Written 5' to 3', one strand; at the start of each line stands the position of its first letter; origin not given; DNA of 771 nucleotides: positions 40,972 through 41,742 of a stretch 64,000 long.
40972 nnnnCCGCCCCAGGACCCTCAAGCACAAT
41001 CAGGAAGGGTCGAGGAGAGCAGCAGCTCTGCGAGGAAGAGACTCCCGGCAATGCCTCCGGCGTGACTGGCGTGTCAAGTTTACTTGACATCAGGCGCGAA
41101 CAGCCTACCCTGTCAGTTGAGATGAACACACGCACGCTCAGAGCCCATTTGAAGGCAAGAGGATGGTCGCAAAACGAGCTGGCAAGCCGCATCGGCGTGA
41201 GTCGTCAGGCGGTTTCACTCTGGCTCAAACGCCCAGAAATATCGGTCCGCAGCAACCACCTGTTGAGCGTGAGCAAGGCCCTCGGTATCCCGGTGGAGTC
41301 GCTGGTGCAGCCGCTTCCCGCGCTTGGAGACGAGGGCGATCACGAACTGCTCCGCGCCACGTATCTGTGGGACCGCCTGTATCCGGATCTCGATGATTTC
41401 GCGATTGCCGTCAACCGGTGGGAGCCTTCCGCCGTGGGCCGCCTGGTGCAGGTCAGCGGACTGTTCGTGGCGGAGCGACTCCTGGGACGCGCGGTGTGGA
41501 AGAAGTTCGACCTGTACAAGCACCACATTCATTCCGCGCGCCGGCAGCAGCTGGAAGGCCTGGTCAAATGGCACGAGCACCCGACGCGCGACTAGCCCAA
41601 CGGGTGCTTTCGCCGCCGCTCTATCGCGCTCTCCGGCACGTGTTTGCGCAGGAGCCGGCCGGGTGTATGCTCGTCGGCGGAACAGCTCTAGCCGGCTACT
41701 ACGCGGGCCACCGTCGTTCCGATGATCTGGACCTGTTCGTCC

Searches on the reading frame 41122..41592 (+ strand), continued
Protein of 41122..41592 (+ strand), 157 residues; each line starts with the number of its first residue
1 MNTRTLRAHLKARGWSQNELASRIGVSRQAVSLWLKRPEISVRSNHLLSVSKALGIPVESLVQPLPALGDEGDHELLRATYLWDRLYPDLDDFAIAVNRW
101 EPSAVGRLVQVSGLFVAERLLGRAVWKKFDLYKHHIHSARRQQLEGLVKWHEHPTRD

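Call 41: fold_search(model_id=the predicted structure, library=pdb)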
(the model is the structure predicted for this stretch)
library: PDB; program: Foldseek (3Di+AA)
matches with E <= 10: 484; with E <= 0.001: 0
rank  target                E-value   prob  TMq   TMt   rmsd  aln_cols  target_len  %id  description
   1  1b0n_A                1.1e-02  1.00  0.39  0.58  10.6       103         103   21  SINR PROTEIN/SINI PROTEIN COMPLEX (released 1999-01-13)
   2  2b5a_B                1.8e-02  1.00  0.34  0.67   1.9        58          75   29  C.BclI, Control Element of the BclI Restriction-Modification System (released 2006-01-03)
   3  3vk0_A                2.3e-02  1.00  0.32  0.55   5.7        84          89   26  Crystal Structure of hypothetical transcription factor NHTF from Neisseria (released 2012-03-14)
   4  2b5a_A                2.4e-02  1.00  0.33  0.64   2.0        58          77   29  C.BclI, Control Element of the BclI Restriction-Modification System (released 2006-01-03)
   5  6b9r_A                2.5e-02  1.00  0.37  0.13   1.4        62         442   29  Streptomyces albus HEPD with substrate 2-hydroxyethylphosphonate (2-HEP) and Fe(II) bound (released 2017-12-20)
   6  3vk0_B                2.7e-02  1.00  0.37  0.64   1.8        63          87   28  Crystal Structure of hypothetical transcription factor NHTF from Neisseria (released 2012-03-14)
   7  6b9r_C                2.8e-02  1.00  0.37  0.13   1.4        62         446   29  Streptomyces albus HEPD with substrate 2-hydroxyethylphosphonate (2-HEP) and Fe(II) bound (released 2017-12-20)
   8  7t5u                  3.2e-02  1.00  0.37  0.82   1.7        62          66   22  Structure of E. coli MS115-1 CapH N-terminal domain (released 2022-09-14)
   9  3vk0_C                3.2e-02  1.00  0.31  0.54   4.4        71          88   30  Crystal Structure of hypothetical transcription factor NHTF from Neisseria (released 2012-03-14)
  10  5tn0_MODEL_1_A        3.4e-02  1.00  0.37  0.77   3.7        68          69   24  Solution Structure of the N-terminal DNA-binding domain of the master biofilm-regulator SinR from Bacillus sub (released 2017-10-25)
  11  1adr_MODEL_1_A        4.6e-02  1.00  0.35  0.69   1.8        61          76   31  DETERMINATION OF THE NUCLEAR MAGNETIC RESONANCE STRUCTURE OF THE DNA-BINDING DOMAIN OF THE P22 C2 REPRESSOR (1 (released 1994-01-31)
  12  2b5a_C                4.6e-02  1.00  0.33  0.65   1.9        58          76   29  C.BclI, Control Element of the BclI Restriction-Modification System (released 2006-01-03)
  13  3qq6_A                5.8e-02  1.00  0.38  0.81   1.9        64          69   23  The N-terminal DNA binding domain of SinR from Bacillus subtilis (released 2011-06-15)
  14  3f51_C                6.4e-02  1.00  0.38  0.62   4.8        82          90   29  Crystal Structure of the clp gene regulator ClgR from Corynebacterium glutamicum (released 2008-11-18)
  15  3f51_A                6.4e-02  1.00  0.38  0.60   5.9        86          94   28  Crystal Structure of the clp gene regulator ClgR from Corynebacterium glutamicum (released 2008-11-18)
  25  3jxb_C                1.0e-01  1.00  0.36  0.81   1.5        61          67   31  Crystal structure of the P22 c2 repressor protein in complex with synthetic operator 9C (released 2010-01-19)
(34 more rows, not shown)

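Call 53: search_dna_similar(query=window:41122-41592:+, collection=plasmids, mode=protein, max_evalue=0.001, max_rows=15)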
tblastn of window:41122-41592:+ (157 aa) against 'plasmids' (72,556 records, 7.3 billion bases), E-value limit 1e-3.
No match.

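Call 62: search_protein_families(library=phrogs, proteins=[window:41122-41592:+], max_evalue=0.01)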
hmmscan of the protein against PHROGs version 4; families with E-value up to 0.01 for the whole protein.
window:41122-41592:+ (157 aa): 21 families
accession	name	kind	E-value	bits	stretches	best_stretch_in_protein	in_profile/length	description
phrog_8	-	transcription regulation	7.5e-09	36.5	1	6-61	81-135/346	transcriptional regulator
phrog_4583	-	transcription regulation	1.7e-07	32.2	1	5-65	14-73/81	transcriptional repressor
phrog_4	-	transcription regulation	1.9e-07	31.4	1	6-62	141-192/400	transcriptional repressor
phrog_3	-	transcription regulation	2.4e-07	31.9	1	4-64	91-148/430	transcriptional repressor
phrog_4779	-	transcription regulation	3.4e-07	31.7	1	1-48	2-49/98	transcriptional regulator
phrog_2439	-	transcription regulation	5.9e-07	29.7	1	2-64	8-69/367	transcriptional regulator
phrog_1373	-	transcription regulation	8.2e-07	30.1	1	6-66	68-127/166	transcriptional regulator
phrog_2328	-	transcription regulation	9.7e-06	26.4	1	6-65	20-78/128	transcriptional repressor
phrog_35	-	transcription regulation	1.2e-05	26.4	1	1-54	73-124/181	transcriptional repressor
phrog_7241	-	transcription regulation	1.5e-05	26.1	1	4-62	64-121/122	transcriptional regulator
phrog_7061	-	DNA, RNA and nucleotide metabolism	2.5e-05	25.7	1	11-37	41-67/70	HTH DNA binding protein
phrog_2339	-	DNA, RNA and nucleotide metabolism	7.2e-05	23.7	1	5-60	29-84/98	HTH DNA binding protein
phrog_664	-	DNA, RNA and nucleotide metabolism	0.00033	21.6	1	7-41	93-127/210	DNA binding protein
phrog_8446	-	DNA, RNA and nucleotide metabolism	0.00055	20.7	1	5-45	63-103/211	HNH endonuclease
phrog_4151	-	DNA, RNA and nucleotide metabolism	0.00069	20.5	1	9-37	15-43/154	DNA binding protein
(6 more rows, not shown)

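Call 79: fold_search(model_id=the predicted structure, library=viral)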
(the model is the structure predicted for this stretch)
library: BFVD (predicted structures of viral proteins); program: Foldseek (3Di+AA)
matches with E <= 10: 1180; with E <= 0.001: 1
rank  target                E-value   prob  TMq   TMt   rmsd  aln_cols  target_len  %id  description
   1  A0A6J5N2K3            1.9e-04  1.00  0.37  0.39  11.6       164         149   20  HipB Predicted transcriptional regulators [uncultured Caudovirales phage]
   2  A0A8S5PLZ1            2.7e-03  1.00  0.35  0.49  10.4       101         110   28  Helix-turn-helix domain protein [Siphoviridae sp. ct8NQ14]
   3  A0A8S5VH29            3.1e-03  1.00  0.37  0.36  15.2       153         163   13  Helix-turn-helix domain protein [Siphoviridae sp. ctNxi14]
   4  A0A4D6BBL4            3.4e-03  1.00  0.41  0.21  16.4       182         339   14  (no name in the UniProt tables at hand)
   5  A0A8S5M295            3.8e-03  1.00  0.37  0.83   2.8        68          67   25  Helix-turn-helix domain protein [Siphoviridae sp. cttDR14]
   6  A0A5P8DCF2            4.2e-03  1.00  0.35  0.40  15.0       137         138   22  Helix-turn-helix DNA binding protein [Gordonia phage Denise]
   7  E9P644                5.3e-03  1.00  0.35  0.24  15.3       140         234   15  (no name in the UniProt tables at hand)
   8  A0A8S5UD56            5.6e-03  1.00  0.36  0.59  11.9       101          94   23  Helix-turn-helix domain protein [Siphoviridae sp. ctkhg5]
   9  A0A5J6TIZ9            7.2e-03  1.00  0.33  0.37   9.9       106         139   22  (no name in the UniProt tables at hand)
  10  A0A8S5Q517            7.5e-03  1.00  0.35  0.77   3.5        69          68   26  CI repressor [Siphoviridae sp. ctQqU1]
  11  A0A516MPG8            7.5e-03  1.00  0.35  0.41  14.0       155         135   21  (no name in the UniProt tables at hand)
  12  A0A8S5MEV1            8.7e-03  1.00  0.34  0.45   9.2       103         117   21  Helix-turn-helix domain protein [Siphoviridae sp. ctS1E53]
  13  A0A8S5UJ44            8.7e-03  0.99  0.32  0.30  20.8       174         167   16  Helix-turn-helix domain protein [Siphoviridae sp. ctTDf8]
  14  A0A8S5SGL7            9.2e-03  1.00  0.35  0.18  15.2       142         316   19  Repressor protein CI [Siphoviridae sp. ctzyE57]
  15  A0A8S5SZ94            9.6e-03  1.00  0.35  0.23  14.6       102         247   18  Repressor protein CI [Siphoviridae sp. ctPyh10]
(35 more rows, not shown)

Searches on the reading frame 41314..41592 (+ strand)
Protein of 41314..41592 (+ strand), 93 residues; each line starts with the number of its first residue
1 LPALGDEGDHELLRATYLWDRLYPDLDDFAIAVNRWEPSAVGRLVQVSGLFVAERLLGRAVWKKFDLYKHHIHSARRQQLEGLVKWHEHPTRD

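Call 61: search_protein_families(library=pfam, proteins=[window:41314-41592:+], max_evalue=10)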
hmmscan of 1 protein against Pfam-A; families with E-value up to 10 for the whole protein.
window:41314-41592:+ (93 aa): 0 families

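Call 64: search_protein_representatives(protein=window:41314-41592:+)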
Query: 93 residues. Proteins with E-value up to 0.001 (for the whole library): 109; up to 1e-10: 49; up to 1e-30: 0. The best 109 are listed.
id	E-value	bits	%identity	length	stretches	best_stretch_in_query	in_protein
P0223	1.6e-29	118.7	65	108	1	8-89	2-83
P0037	1.7e-27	112.1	65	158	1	1-87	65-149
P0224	1.9e-25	105.5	60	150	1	7-92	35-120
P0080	1.4e-20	90.0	53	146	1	9-87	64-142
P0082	2.0e-19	86.3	74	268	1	4-60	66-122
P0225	6.8e-19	84.5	51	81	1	13-91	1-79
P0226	2.0e-17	79.8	49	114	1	1-87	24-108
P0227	6.0e-17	78.3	39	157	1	6-89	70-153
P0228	2.7e-16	76.2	63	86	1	10-66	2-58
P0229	5.1e-16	75.3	46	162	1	1-85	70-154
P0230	8.9e-16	74.5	46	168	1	5-88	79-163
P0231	9.7e-16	74.4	49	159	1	2-83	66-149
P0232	1.3e-15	74.0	47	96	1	13-90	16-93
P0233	2.3e-15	73.2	48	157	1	1-83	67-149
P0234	2.6e-15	73.0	49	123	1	1-88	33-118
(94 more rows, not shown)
